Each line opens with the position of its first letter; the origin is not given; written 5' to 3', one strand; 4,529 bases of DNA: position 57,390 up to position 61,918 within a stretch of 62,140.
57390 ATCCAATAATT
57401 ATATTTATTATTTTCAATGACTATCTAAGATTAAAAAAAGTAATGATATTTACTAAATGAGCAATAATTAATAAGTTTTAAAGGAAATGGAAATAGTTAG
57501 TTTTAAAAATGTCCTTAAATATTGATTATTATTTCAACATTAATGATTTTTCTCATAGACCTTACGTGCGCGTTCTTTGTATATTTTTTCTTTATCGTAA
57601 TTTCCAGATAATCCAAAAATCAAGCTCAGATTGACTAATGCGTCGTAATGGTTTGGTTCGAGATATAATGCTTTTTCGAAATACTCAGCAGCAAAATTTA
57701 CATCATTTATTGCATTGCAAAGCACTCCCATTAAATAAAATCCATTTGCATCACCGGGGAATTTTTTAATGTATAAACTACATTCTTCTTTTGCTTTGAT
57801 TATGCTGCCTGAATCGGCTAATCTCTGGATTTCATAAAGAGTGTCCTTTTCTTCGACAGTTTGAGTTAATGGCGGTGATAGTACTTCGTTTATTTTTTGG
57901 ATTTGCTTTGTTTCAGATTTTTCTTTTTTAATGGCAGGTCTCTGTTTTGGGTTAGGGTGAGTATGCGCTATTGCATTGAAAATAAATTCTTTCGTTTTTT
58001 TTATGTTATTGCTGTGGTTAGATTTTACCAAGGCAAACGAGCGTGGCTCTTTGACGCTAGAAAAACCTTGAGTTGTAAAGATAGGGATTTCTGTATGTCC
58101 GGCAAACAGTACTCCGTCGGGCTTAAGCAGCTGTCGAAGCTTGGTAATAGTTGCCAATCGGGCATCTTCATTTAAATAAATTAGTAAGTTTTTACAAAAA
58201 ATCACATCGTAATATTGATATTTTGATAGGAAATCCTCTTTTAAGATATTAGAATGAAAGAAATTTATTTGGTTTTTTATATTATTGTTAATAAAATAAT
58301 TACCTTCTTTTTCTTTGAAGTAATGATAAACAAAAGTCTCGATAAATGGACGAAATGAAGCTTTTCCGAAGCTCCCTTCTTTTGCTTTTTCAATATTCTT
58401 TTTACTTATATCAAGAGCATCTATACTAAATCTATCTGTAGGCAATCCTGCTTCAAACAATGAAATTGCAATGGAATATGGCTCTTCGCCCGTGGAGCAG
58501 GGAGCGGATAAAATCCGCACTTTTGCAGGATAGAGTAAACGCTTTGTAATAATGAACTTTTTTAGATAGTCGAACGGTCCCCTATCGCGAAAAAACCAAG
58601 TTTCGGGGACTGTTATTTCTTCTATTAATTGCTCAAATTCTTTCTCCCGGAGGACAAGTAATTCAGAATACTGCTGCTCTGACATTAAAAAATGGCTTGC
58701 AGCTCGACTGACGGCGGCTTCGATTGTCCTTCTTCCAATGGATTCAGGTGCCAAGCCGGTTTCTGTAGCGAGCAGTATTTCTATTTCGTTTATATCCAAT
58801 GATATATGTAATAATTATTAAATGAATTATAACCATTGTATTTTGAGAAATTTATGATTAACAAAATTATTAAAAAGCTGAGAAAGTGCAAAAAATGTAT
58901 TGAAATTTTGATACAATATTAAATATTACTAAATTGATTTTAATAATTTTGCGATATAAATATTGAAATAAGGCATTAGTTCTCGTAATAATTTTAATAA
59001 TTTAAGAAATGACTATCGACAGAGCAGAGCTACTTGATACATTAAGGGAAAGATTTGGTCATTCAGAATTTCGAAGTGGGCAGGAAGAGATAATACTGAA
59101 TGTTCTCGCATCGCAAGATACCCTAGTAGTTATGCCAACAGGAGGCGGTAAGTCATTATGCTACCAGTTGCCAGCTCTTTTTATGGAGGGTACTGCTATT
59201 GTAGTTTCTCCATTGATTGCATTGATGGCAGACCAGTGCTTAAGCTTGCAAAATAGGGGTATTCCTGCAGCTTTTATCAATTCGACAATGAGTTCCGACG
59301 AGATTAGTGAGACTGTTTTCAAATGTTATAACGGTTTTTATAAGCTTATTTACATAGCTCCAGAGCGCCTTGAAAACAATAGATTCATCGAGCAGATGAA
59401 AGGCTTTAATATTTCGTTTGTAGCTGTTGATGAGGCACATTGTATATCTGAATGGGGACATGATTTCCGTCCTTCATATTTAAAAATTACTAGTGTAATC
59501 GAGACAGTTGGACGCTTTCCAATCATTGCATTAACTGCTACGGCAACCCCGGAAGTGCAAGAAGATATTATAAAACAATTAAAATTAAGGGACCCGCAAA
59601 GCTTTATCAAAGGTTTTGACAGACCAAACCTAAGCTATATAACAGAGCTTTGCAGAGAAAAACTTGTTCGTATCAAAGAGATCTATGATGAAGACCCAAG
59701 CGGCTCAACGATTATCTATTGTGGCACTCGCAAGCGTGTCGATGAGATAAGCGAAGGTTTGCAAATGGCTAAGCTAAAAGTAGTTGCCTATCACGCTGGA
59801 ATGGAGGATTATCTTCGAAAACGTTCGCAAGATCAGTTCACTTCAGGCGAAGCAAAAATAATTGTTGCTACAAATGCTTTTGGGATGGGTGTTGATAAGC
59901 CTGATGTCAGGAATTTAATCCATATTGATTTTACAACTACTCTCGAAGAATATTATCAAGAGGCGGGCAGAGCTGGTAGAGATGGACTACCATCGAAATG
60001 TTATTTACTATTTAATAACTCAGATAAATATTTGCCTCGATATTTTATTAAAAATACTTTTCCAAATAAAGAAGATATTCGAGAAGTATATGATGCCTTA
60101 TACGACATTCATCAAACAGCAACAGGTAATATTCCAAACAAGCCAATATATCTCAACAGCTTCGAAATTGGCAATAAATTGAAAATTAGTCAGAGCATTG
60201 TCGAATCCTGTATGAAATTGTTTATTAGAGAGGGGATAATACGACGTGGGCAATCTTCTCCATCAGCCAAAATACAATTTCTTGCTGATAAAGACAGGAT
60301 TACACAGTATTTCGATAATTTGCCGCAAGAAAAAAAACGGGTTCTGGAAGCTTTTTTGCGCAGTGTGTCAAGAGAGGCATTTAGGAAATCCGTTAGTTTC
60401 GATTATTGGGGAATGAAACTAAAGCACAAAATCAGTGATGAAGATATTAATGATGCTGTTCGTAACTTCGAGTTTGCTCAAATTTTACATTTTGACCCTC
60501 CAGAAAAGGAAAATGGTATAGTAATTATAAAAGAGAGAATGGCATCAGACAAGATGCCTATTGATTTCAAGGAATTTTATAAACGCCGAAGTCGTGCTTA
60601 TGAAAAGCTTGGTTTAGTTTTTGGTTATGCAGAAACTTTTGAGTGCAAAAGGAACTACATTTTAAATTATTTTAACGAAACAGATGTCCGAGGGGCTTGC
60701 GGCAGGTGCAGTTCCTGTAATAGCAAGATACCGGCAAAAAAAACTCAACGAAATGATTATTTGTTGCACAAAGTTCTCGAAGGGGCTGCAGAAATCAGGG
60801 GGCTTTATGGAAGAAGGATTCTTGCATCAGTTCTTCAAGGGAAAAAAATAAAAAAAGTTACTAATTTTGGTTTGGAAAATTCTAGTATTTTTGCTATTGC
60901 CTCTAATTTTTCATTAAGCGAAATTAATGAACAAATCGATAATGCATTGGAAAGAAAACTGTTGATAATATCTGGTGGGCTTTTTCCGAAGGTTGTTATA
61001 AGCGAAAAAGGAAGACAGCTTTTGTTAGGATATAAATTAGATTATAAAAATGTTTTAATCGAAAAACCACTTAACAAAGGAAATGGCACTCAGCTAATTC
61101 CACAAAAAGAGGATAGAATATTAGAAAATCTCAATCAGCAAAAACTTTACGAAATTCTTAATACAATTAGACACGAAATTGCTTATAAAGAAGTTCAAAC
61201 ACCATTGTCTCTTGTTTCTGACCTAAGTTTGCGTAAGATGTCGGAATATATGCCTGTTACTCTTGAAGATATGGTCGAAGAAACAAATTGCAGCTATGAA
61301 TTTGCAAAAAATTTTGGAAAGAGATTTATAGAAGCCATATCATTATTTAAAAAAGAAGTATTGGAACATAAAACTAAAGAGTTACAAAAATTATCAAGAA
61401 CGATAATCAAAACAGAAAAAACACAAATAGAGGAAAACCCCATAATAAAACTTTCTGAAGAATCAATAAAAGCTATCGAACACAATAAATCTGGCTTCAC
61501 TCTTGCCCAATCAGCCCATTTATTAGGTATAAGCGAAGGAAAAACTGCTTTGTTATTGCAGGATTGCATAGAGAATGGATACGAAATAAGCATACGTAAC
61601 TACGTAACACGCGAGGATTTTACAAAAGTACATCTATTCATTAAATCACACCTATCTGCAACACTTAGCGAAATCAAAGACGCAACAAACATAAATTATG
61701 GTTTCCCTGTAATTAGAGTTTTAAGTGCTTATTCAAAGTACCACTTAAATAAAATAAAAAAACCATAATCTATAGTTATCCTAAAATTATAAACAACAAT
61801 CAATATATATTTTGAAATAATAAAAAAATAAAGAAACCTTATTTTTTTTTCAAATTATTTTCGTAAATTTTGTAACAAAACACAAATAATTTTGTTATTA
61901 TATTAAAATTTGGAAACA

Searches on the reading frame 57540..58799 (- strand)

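Call 65: search_protein_families(library=pfam, proteins=[window:57540-58799:-], max_evalue=0.001)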
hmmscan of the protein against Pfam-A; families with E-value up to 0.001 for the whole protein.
window:57540-58799:- (419 aa): 7 families
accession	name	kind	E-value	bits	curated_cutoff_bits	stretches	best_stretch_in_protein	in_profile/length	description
PF01739.24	CheR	-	1.8e-41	142.2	27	1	66-247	2-187/195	CheR methyltransferase, SAM binding domain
PF08242.18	Methyltransf_12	-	9.5e-06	26.7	30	1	176-231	49-98/98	Methyltransferase domain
PF13649.12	Methyltransf_25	-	3.3e-05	24.9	27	0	177-229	47-97/97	Methyltransferase domain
PF13431.12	TPR_17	-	9.1e-05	22.9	24.4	0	373-403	1-31/34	Tetratricopeptide repeat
PF00515.34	TPR_1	-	0.0004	20.5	27.8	1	351-384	1-34/34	Tetratricopeptide repeat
PF13847.12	Methyltransf_31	-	0.00056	20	27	0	177-237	55-113/145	Methyltransferase domain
PF23914.1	TPR_CcmH_CycH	-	0.00086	19.6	42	0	346-403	45-102/158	Cytochrome c-type biogenesis protein H TPR domain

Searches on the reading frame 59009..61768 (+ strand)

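Call 65: search_protein_families(library=pfam, proteins=[window:59009-61768:+], max_evalue=0.001)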
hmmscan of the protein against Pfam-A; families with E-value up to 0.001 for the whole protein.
window:59009-61768:+ (919 aa): 7 families
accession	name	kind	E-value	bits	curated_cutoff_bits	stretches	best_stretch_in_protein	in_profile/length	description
PF00270.35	DEAD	-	9.3e-26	91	26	1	23-184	2-165/167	DEAD/DEAH box helicase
PF00271.37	Helicase_C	-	2.2e-23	83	23.5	1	218-326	2-110/110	Helicase conserved C-terminal domain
PF16124.10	RecQ_Zn_bind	-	1.8e-09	38.6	25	1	523-571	17-66/66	RecQ zinc-binding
PF09382.16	RQC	-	8.7e-09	35.7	23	1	588-675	13-100/114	RQC domain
PF00570.28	HRDC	-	3.4e-06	27.4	23.8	1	710-777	1-68/68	HRDC domain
PF04851.21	ResIII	-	1e-05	26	22.5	1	20-179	3-162/164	Type III restriction enzyme, res subunit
PF14493.12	HTH_40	-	9.4e-05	23.1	27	1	825-904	8-87/89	Helix-turn-helix domain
